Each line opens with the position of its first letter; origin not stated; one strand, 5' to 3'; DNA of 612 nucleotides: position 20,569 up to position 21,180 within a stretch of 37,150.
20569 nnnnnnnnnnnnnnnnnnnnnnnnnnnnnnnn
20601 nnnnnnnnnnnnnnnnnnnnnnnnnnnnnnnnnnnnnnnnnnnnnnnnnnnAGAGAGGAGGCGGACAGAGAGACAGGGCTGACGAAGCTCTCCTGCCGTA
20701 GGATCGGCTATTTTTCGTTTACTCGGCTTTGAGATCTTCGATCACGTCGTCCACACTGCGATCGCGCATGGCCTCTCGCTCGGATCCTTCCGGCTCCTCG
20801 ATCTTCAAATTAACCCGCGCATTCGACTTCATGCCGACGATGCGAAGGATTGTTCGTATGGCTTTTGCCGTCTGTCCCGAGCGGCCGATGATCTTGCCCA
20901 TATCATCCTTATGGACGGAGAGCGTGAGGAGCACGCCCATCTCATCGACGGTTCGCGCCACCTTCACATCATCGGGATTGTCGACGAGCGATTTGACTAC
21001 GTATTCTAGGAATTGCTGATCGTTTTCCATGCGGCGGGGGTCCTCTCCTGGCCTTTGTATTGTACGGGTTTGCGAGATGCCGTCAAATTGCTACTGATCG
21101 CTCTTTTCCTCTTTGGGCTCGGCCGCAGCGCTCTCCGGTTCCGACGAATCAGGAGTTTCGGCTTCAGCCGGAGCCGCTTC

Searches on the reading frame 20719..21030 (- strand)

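Call 9: search_protein_families(library=pfam, proteins=[window:20719-21030:-], max_evalue=0.001)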
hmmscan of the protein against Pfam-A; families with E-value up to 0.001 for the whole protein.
window:20719-21030:- (103 aa): 3 families
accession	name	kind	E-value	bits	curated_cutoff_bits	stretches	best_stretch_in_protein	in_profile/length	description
PF13083.13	KH_KhpA-B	-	8.2e-23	80.6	32.1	1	5-77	1-73/73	KhpA/KhpB, KH domain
PF00013.35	KH_1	-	0.00053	20.1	21.5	0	36-60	3-27/66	KH domain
PF07650.23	KH_2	-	0.001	19.3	22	0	37-81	29-74/78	KH domain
